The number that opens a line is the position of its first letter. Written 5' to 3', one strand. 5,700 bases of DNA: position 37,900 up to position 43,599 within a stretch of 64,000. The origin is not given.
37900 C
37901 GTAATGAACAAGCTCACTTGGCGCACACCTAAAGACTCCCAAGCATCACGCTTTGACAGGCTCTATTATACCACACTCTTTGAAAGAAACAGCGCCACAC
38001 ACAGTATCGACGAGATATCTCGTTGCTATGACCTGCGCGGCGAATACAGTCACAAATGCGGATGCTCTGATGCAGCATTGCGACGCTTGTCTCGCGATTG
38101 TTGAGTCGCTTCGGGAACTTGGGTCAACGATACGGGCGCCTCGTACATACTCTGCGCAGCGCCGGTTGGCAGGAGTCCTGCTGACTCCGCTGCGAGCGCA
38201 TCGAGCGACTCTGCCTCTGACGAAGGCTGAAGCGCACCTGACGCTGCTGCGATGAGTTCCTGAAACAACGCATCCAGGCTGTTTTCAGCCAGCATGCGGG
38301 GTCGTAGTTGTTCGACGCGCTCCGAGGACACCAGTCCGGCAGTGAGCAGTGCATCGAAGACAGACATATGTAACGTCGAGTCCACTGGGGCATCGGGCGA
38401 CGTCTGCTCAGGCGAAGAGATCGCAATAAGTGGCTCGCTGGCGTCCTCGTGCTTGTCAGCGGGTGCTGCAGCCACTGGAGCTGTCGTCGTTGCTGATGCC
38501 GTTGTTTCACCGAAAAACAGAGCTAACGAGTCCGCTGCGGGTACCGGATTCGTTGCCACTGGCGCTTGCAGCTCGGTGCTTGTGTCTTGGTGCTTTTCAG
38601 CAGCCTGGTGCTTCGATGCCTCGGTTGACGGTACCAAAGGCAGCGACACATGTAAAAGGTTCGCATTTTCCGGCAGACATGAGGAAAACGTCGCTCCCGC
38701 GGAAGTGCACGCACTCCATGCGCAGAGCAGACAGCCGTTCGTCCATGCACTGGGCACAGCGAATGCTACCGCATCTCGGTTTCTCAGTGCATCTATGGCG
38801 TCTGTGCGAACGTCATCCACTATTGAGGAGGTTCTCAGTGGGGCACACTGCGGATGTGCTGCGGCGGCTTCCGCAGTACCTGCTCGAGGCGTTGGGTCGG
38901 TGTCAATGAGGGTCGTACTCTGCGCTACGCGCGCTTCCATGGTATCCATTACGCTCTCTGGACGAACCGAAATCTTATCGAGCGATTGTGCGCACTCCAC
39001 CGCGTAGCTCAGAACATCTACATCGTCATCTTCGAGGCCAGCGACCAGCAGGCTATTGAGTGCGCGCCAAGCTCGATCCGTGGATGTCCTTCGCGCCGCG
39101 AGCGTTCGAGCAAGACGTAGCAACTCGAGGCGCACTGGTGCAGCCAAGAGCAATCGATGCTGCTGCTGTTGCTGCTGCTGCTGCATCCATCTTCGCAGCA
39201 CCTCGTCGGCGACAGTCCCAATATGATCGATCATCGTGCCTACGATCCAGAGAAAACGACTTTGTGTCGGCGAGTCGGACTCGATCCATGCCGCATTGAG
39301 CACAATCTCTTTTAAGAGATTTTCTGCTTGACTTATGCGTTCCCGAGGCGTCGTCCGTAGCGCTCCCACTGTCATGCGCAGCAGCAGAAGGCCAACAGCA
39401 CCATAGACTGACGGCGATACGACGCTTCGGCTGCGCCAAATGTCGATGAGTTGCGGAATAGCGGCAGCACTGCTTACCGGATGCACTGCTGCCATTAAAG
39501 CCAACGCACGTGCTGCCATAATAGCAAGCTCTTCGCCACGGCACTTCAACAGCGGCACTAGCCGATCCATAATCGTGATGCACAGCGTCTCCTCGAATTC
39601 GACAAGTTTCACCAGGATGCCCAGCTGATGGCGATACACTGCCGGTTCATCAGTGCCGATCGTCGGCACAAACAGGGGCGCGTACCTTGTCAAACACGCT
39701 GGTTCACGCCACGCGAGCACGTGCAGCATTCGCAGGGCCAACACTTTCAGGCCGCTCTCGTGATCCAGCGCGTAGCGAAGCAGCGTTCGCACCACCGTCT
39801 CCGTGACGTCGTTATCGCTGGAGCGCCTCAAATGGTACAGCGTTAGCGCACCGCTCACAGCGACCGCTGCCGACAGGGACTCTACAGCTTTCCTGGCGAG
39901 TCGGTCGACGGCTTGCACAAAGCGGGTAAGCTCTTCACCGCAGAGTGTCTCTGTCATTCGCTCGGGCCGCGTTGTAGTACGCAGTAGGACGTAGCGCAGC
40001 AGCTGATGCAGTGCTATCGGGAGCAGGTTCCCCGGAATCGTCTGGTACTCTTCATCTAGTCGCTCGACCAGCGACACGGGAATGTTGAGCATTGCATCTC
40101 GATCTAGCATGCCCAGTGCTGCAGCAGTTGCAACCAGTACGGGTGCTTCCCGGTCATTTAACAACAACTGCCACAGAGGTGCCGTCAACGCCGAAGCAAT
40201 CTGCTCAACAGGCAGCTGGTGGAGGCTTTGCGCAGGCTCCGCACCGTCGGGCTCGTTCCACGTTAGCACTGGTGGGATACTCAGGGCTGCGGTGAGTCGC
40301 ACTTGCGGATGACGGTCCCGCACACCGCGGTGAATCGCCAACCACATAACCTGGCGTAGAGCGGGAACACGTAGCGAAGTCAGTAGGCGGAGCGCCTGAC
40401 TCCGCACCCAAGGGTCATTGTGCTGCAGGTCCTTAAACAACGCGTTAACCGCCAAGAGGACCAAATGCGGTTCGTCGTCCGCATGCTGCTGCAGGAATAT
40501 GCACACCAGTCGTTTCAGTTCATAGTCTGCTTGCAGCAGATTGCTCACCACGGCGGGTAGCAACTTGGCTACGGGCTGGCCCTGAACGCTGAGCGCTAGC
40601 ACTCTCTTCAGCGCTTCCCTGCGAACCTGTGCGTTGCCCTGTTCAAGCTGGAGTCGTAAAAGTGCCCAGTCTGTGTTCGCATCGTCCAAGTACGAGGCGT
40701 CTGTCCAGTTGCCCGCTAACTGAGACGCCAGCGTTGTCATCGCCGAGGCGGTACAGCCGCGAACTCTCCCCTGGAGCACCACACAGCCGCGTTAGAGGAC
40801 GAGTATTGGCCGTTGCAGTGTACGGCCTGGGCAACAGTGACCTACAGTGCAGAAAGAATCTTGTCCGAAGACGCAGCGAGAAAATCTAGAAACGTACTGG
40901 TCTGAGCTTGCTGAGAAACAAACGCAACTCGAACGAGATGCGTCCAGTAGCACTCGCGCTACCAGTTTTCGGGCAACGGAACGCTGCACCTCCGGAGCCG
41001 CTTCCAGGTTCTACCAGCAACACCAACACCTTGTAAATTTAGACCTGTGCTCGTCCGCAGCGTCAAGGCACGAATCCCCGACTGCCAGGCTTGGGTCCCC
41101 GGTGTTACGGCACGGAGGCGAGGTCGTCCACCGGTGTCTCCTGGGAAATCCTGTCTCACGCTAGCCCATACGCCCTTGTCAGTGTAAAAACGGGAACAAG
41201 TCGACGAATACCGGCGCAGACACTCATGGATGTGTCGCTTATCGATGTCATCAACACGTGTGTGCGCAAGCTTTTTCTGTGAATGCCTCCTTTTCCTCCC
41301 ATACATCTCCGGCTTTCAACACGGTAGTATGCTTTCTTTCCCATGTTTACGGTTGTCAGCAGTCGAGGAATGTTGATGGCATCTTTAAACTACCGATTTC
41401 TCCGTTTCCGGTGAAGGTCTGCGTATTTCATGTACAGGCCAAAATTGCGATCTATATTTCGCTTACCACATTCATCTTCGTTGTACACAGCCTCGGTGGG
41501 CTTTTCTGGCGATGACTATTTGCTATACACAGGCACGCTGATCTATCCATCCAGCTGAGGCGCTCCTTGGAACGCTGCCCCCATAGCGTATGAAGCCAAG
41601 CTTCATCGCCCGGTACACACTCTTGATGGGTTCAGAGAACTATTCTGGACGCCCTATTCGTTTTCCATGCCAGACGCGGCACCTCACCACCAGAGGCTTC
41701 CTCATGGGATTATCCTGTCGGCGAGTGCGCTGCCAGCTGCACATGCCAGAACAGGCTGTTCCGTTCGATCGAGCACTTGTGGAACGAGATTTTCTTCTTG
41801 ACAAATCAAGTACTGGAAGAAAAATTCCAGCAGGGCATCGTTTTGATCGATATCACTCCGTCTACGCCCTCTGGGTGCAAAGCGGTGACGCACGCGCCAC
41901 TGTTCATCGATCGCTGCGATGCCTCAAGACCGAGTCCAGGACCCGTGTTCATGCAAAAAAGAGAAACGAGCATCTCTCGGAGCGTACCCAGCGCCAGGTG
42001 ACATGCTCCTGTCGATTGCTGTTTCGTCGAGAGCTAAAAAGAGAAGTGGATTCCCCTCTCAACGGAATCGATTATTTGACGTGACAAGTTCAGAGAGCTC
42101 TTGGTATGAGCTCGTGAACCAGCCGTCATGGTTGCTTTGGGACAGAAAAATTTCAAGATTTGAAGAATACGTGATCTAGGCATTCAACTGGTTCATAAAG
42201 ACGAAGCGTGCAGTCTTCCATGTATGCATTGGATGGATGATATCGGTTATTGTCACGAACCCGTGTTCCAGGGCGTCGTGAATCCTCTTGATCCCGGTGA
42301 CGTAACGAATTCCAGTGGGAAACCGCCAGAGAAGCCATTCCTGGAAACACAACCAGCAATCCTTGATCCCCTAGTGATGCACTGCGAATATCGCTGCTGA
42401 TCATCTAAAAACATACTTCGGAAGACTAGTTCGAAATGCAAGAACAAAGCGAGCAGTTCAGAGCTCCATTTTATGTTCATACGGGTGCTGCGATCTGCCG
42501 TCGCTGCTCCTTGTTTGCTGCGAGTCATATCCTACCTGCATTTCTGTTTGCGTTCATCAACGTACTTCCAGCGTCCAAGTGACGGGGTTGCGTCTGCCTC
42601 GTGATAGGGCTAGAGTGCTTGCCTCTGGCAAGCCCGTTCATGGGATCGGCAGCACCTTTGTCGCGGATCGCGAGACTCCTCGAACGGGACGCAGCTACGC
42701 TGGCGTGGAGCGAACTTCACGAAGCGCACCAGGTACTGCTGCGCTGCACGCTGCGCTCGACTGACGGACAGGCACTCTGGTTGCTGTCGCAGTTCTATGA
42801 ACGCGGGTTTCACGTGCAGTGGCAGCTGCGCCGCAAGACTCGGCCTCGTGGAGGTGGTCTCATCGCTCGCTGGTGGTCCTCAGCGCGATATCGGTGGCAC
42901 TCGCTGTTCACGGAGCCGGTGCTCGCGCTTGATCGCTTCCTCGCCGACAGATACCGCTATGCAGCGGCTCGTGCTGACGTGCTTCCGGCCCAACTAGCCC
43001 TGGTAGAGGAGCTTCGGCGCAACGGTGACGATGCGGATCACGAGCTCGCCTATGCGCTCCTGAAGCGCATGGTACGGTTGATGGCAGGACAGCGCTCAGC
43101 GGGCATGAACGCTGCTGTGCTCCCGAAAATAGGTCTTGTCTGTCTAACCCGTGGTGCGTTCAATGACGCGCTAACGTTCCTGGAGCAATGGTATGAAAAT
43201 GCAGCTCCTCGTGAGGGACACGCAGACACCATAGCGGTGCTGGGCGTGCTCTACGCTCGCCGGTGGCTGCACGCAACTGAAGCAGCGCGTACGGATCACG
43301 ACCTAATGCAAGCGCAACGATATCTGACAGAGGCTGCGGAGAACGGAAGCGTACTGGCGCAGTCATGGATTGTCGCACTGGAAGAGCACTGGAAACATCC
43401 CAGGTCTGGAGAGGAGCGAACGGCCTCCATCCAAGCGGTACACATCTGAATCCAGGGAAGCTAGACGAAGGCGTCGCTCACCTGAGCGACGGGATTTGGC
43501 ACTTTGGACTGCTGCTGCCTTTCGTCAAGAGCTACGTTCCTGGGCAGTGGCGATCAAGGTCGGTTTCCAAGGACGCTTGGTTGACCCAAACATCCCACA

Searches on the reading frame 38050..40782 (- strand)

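Call 7: search_protein_families(library=pfam, proteins=[window:38050-40782:-], max_evalue=0.01)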
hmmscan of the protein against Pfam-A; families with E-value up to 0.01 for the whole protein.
window:38050-40782:- (910 aa): 3 families
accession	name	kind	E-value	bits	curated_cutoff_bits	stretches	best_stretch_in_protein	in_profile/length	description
PF01602.26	Adaptin_N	-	3.7e-39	135.1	37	1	48-539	15-464/524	Adaptin N terminal region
PF12717.13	Cnd1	-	1.8e-05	25.3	26.4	1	126-170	2-46/162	non-SMC mitotic condensation complex subunit 1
PF02985.28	HEAT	-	0.00075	20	23.5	0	112-137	2-27/31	HEAT repeat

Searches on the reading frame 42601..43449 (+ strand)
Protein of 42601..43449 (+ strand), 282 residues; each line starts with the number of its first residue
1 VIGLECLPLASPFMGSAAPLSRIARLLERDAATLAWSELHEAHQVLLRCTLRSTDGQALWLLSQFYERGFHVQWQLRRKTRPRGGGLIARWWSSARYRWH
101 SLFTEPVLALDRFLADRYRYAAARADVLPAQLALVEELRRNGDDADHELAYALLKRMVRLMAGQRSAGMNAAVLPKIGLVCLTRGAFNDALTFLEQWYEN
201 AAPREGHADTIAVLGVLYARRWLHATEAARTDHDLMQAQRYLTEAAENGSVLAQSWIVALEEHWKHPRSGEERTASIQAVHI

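Call 7: search_protein_families(library=pfam, proteins=[window:42601-43449:+], max_evalue=0.01)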
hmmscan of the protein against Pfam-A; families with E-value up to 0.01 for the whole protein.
window:42601-43449:+ (282 aa): 1 family
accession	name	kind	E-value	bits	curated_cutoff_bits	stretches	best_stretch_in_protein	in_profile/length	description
PF20308.4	TPR-S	-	0.0047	17.9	27.6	1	176-245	30-85/102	Tetratricopeptide Repeats-Sensor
